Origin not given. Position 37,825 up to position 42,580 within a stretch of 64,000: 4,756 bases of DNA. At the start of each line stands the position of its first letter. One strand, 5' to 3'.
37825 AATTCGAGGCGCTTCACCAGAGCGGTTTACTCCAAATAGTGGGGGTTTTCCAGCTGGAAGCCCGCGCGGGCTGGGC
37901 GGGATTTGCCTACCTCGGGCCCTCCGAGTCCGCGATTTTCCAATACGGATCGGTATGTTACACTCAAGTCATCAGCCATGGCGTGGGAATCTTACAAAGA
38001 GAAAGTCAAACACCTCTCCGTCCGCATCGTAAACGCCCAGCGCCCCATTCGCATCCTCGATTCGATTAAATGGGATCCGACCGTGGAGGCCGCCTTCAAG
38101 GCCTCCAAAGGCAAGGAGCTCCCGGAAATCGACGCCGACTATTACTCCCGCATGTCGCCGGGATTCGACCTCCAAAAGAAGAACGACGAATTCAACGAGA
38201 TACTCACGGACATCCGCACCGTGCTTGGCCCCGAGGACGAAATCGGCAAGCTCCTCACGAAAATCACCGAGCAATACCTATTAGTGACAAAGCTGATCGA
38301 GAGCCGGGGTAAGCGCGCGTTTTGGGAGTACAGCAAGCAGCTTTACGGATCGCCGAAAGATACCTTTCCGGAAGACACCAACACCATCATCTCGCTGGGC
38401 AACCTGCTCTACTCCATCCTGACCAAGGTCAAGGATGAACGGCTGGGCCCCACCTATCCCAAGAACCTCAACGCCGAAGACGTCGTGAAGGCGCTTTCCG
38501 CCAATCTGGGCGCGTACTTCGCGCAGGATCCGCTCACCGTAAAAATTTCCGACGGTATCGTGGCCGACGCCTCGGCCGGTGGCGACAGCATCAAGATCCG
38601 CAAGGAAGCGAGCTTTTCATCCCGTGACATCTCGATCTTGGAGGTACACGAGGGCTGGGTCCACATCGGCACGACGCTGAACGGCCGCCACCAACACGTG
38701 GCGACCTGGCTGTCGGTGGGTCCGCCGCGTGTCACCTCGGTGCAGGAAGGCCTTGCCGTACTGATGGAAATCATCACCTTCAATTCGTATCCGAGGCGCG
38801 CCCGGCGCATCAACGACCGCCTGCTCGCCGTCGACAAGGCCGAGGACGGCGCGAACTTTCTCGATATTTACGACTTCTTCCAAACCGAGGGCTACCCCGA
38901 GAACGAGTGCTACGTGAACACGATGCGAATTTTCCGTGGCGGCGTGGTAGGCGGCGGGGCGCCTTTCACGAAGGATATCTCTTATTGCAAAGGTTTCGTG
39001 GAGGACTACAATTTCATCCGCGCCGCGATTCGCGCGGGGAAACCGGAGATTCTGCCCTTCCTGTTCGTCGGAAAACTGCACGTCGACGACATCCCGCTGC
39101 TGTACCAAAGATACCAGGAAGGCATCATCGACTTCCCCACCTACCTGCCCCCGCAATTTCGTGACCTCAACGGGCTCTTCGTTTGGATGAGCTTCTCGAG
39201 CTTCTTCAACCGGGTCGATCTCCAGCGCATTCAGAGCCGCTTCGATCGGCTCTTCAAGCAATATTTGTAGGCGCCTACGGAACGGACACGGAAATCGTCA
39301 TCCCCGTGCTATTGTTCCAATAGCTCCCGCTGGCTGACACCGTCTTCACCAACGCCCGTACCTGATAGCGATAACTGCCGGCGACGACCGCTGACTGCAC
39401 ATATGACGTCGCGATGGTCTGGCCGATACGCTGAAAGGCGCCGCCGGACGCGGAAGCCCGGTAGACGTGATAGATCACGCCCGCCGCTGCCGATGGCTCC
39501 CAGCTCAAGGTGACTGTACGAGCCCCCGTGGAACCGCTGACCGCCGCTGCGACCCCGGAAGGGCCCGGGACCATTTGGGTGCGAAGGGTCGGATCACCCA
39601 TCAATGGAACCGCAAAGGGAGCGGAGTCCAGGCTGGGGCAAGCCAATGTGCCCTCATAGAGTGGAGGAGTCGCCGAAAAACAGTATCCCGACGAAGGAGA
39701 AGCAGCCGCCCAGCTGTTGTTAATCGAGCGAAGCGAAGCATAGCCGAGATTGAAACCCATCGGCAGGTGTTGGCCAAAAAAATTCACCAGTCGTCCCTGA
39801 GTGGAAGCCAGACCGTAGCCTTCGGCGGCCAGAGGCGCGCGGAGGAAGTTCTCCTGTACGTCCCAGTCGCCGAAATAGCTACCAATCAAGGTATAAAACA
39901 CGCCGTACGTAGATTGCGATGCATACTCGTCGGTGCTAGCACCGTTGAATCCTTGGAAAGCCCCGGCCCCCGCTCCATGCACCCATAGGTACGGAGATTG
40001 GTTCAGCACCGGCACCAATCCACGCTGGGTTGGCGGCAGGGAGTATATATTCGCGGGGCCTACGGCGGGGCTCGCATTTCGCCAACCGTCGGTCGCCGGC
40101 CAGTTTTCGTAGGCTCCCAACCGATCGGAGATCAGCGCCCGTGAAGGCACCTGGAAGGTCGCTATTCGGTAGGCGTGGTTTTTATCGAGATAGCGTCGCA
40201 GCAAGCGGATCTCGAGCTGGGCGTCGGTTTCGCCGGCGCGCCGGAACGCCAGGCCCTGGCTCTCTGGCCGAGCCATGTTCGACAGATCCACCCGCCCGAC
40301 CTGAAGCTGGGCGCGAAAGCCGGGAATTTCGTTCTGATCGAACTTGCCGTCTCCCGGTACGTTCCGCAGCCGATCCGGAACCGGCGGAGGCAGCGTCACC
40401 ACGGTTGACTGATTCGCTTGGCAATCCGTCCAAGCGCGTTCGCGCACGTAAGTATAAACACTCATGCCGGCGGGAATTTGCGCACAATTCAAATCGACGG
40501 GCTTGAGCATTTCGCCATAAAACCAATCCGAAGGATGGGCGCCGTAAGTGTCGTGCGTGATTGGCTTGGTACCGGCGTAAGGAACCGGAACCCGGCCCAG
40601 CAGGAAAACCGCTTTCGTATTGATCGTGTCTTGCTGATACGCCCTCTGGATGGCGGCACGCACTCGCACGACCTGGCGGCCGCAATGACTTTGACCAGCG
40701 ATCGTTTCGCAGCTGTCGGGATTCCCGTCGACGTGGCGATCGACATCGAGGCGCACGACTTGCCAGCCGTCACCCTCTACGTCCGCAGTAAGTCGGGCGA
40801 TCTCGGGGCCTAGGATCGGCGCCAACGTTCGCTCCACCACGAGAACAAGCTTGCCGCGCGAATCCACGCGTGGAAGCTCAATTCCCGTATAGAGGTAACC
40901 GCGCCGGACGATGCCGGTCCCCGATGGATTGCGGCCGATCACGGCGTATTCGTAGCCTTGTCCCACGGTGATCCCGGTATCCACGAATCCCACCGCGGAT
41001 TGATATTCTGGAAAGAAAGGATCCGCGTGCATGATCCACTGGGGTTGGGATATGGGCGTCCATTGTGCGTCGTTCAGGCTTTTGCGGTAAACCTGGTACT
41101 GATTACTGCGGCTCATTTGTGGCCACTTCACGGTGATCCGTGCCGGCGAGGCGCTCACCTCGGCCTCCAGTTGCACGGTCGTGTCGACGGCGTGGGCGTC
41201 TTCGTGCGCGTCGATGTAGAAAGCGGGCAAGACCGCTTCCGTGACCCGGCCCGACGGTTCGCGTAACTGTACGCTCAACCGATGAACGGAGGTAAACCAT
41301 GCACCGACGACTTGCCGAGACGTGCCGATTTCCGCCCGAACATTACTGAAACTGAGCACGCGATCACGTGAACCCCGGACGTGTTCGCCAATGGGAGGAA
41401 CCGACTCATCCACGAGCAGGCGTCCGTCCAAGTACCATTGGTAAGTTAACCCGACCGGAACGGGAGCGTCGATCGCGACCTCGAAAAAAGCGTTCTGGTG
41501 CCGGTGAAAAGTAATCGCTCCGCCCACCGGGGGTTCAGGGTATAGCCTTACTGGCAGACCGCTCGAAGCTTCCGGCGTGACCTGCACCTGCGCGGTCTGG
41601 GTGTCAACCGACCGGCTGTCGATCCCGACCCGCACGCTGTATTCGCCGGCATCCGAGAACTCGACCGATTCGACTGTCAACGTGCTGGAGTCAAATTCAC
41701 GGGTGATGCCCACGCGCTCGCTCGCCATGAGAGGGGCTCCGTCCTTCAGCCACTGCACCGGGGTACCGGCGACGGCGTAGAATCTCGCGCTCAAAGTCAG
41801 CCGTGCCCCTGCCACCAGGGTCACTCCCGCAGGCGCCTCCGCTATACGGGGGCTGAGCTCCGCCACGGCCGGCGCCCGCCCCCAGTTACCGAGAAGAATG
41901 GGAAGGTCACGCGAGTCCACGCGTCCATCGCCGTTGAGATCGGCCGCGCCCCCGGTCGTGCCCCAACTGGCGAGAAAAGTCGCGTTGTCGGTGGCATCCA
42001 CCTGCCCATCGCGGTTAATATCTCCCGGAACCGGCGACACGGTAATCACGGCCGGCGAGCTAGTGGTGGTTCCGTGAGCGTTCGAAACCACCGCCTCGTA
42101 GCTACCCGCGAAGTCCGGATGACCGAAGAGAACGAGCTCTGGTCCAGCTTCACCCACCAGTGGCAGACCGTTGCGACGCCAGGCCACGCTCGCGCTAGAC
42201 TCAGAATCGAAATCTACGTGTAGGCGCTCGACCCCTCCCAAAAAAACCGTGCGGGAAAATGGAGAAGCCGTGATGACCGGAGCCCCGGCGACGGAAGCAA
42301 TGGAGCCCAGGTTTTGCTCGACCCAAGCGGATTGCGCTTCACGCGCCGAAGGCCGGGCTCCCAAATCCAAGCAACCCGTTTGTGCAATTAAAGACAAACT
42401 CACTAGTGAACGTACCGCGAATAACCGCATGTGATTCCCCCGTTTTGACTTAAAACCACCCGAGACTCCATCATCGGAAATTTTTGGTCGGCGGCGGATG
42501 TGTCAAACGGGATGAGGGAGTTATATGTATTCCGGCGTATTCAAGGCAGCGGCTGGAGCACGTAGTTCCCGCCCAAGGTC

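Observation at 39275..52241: Cluster of giant secreted proteins combining pilin-like N-terminal helices with dockerin-type repeats and a beta-helix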

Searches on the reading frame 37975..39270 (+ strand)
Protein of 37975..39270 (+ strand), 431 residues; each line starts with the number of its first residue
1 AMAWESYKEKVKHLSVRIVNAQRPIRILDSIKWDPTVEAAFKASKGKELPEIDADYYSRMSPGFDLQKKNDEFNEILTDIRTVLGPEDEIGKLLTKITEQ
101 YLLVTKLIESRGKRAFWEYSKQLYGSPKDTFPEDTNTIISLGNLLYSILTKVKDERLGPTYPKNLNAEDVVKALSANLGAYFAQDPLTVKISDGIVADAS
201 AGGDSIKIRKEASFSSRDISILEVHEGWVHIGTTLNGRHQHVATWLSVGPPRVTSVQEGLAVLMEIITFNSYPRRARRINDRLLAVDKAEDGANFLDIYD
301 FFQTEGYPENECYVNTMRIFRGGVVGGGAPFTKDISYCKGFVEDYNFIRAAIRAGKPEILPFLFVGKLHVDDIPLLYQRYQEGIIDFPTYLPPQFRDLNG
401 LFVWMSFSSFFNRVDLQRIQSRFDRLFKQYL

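Call 38: find_related_loci(query=window:37975-39270:+, collection=genome_contigs, flank=10000)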
Query window:37975-39270:+ (431 aa) in genome_contigs; peptide patterns used: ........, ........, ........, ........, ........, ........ (x = any residue, [..] = any of these).
599 stretches matched a pattern (row limit reached: there are more); 586 encode a relative of the query (tblastn E <= 1e-3); the best 80 are kept; 80 distinct loci.
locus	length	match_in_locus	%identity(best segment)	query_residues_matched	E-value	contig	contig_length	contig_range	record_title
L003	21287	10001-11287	62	2-430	0e+0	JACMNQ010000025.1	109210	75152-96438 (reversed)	MAG: Oligoflexia bacterium isolate LF-bin-178 FL-bin-178-contig-k141_740748, whole genome shotgun sequence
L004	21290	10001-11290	60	2-431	0e+0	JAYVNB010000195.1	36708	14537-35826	MAG: Bacteriovoracaceae bacterium isolate GL65_DN_concoct_128 GL65_DN_concoct_128_194, whole genome shotgun sequence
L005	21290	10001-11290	60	2-431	0e+0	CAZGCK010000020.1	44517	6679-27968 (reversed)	MAG TPA_asm: uncultured Bacteriovoracaceae bacterium isolate SRP219642_co7_571 genome assembly, contig: NODE_1075_length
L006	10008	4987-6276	61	2-431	0e+0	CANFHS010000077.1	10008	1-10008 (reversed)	MAG: Bacteriovoracaceae bacterium isolate Jr-14may18-18 genome assembly, contig: Jr-14may18-C10686, whole genome shotgun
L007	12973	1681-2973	60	1-431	0e+0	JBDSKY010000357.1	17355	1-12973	MAG: Bdellovibrionia bacterium isolate cluster1_bin.357 k127_1691569, whole genome shotgun sequence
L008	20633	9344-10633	59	2-431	0e+0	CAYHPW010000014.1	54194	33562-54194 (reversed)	MAG TPA_asm: uncultured Bacteriovoracaceae bacterium isolate ERP119705_co14_164 genome assembly, contig: NODE_309_length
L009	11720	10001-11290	59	2-431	0e+0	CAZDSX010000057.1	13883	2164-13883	MAG TPA_asm: uncultured Bacteriovorax sp. isolate SRP193358_co1_117 genome assembly, contig: NODE_12085_length_13883_cov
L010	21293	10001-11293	59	1-430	0e+0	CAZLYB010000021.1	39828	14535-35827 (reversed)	MAG TPA_asm: uncultured Bacteriovoracaceae bacterium isolate SRP296810_co1_56 genome assembly, contig: NODE_842_length_3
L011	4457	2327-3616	59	2-431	0e+0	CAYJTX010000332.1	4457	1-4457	MAG TPA_asm: uncultured Bacteriovoracaceae bacterium isolate ERP125453_co1_289 genome assembly, contig: NODE_26925_lengt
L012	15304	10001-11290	60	2-431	0e+0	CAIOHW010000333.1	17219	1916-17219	MAG: Oligoflexia bacterium isolate ErkenSummer_bin-2104 genome assembly, contig: bin-2104:333/448, whole genome shotgun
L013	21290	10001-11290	58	1-430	2e-180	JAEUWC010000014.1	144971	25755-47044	MAG: Bdellovibrionales bacterium isolate new MAG-397 k141_59092, whole genome shotgun sequence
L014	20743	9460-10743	59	4-431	5e-180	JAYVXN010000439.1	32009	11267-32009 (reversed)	MAG: Bdellovibrionales bacterium isolate GL85_DN_concoct_86 GL85_DN_concoct_86_438, whole genome shotgun sequence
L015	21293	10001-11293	58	2-431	2e-179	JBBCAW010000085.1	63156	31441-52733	Bdellovibrionota bacterium FG-1 24155C00085.1, whole genome shotgun sequence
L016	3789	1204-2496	58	1-431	0e+0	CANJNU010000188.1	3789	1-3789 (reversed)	MAG: Bacteriovoracaceae bacterium isolate RH-23may17-4 genome assembly, contig: RH-23may17-C222195, whole genome shotgun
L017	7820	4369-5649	58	4-430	1e-178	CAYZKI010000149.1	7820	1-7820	MAG TPA_asm: uncultured Bacteriovoracaceae bacterium isolate binchicken_co276_19 genome assembly, contig: NODE_7894_leng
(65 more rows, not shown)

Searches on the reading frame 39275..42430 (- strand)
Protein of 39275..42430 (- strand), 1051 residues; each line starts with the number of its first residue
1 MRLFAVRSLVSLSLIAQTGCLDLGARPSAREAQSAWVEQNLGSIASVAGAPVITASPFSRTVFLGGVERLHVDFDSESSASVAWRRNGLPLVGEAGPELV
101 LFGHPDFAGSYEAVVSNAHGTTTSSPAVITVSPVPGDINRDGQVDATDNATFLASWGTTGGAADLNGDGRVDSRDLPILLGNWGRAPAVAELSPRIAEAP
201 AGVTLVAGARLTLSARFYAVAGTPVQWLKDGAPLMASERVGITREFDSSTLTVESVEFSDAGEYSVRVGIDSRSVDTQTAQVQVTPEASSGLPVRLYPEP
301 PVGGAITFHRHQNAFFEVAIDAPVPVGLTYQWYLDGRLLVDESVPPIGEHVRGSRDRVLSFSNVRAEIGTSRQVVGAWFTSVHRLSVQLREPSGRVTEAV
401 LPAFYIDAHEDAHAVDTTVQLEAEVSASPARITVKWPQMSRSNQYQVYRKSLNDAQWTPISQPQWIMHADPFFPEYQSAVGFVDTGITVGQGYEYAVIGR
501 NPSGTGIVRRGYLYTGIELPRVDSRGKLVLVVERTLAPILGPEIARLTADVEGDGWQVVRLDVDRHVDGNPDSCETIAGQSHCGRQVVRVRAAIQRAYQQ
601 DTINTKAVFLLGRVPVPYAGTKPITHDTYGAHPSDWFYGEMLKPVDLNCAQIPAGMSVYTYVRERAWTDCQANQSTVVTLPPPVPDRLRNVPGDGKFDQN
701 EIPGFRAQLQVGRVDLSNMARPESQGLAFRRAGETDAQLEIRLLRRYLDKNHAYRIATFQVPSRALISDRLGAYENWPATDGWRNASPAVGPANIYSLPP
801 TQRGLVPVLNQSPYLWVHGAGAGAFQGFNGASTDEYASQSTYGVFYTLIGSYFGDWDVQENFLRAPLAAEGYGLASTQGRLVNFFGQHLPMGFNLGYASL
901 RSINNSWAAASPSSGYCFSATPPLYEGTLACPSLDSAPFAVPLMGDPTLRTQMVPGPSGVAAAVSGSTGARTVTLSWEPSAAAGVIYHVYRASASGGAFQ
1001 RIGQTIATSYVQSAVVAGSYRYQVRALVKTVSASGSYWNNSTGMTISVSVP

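Call 4: search_protein_families(library=pfam, max_evalue=0.1, proteins=[window:39275-42430:-])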
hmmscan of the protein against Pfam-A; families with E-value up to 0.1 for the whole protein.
window:39275-42430:- (1051 aa): 7 families
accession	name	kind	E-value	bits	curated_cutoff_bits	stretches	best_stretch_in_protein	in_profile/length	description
PF13927.12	Ig_3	-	6.5e-14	52.6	30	1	194-267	2-75/78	Immunoglobulin domain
PF07679.22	I-set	-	3.5e-12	46.6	23.7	1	194-284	1-90/90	Immunoglobulin I-set domain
PF00404.24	Dockerin_1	-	1.6e-09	38.2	22.9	1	135-179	1-52/57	Dockerin type I domain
PF13895.12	Ig_2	-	9.5e-05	23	27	0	51-131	2-79/79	Immunoglobulin domain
PF13517.12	FG-GAP_3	-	0.0017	19.4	26.9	0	123-145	36-58/61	FG-GAP-like repeat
PF00047.31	ig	-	0.076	13.8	21.8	0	203-265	3-67/81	Immunoglobulin domain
PF01839.29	FG-GAP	-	0.086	13.2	22.1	0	156-172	1-17/37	FG-GAP repeat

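Call 6: search_protein_families(library=ncbifam, max_evalue=0.1, proteins=[window:39275-42430:-])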
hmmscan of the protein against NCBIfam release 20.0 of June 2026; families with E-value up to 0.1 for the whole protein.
window:39275-42430:- (1051 aa): 1 family
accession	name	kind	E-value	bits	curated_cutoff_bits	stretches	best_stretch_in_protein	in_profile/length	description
NF041540.1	dockerin_GC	domain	1e-05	25.8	29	1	137-183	11-63/67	GC-type dockerin domain-anchored protein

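Call 13: find_homologous_proteins(query=window:39275-42430:-)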
Query window:39275-42430:- (1051 aa): 10 proteins with E <= 0.001 among 8000 candidates.
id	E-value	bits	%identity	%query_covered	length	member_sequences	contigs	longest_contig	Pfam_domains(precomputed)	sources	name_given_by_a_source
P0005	0.0e+0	2368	100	99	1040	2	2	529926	PF07679.23,PF00404.25,PF13927.13,PF25833.1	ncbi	ncbi:MAG: dockerin type I domain-containing protein [Bacteriovoracia bacterium]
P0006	4.5e-61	225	32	61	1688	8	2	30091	PF13895.13,PF16820.12,PF06832.19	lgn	-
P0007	1.7e-21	94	40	8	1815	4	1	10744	PF07686.24,PF13688.13,PF00047.32,PF13540.13,PF08205.19,PF06832.19,PF25390.2,PF07679.23,PF13895.13,PF16680.12,PF13927.13,PF22971.3,PF16681.12,PF05345.19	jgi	-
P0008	2.4e-13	67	35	12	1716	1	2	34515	PF07679.23,PF13895.13,PF17963.8,PF17892.8,PF13927.13,PF17803.8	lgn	-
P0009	1.4e-9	55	35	9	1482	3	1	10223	PF07679.23,PF13895.13,PF00059.28,PF17963.8,PF17892.8,PF13927.13,PF13385.14,PF00047.32,PF17803.8,PF18911.7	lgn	-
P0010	6.8e-9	52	27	24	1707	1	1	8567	PF07679.23,PF13895.13,PF07686.24,PF13927.13,PF11465.15,PF00047.32,PF06832.19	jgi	jgi:hypothetical protein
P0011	7.6e-8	49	27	24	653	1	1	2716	PF01839.30,PF07679.23,PF13895.13,PF07686.24,PF13927.13,PF13517.13,PF00047.32,PF08205.19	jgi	-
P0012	1.3e-7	48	30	28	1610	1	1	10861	PF07679.23,PF13895.13,PF07686.24,PF13927.13,PF00047.32,PF13540.13,PF06832.19,PF25390.2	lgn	-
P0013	4.0e-5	40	39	9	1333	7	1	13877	PF07679.23,PF13895.13,PF00059.28,PF17963.8,PF17892.8,PF13927.13,PF13385.14,PF17803.8,PF18911.7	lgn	-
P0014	4.4e-4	37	48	6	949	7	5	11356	PF05922.22,PF00082.28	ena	-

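Call 28: search_solved_structures(query=window:39275-42430:-, max_evalue=1)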
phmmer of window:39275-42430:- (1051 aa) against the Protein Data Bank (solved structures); distinct sequences matched with E-value up to 1: 66 (the best 60 are shown).
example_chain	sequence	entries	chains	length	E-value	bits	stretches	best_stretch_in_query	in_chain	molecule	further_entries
9ncf_S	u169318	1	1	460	2.8e-10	42.1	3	46-135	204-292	Immunoglobulin-like domain protein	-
9c2d_S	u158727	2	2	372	6.8e-10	40.8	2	51-161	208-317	Tail protein | Putative tail protein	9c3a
6fwx_A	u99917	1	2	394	5.4e-08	34.5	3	194-339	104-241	Titin,Titin,Titin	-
3b43_A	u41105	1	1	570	5.4e-08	34.5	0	191-281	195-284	Titin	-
8g4l_bo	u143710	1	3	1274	8.4e-06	27.2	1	197-282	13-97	Myosin-binding protein C, cardiac-type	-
1ya5_A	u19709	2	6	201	2.3e-05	25.8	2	194-285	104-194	N2B-TITIN ISOFORM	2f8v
2a38_A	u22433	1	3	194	3.3e-05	25.3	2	194-288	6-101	Titin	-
6cxi_M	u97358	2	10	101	6.1e-05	24.4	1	197-278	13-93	Myosin-binding protein C, cardiac-type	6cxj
2k1m_A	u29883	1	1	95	8.8e-05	23.9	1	197-275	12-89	Myosin-binding protein C, cardiac-type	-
7y95_A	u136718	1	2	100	0.00012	23.4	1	225-284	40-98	Dscam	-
6sdb_A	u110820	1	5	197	0.00012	23.4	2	194-283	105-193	Titin,Decorin,Titin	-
5jdd_A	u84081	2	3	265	0.00019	22.8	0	196-269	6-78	Titin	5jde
2eo1_A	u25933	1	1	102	0.00028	22.2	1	202-278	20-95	CDNA FLJ14124 fis, clone MAMMA1002498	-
2edf_A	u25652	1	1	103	0.00032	22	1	219-272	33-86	Obscurin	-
2e7c_A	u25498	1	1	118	0.00063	21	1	207-288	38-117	Myosin-binding protein C, fast-type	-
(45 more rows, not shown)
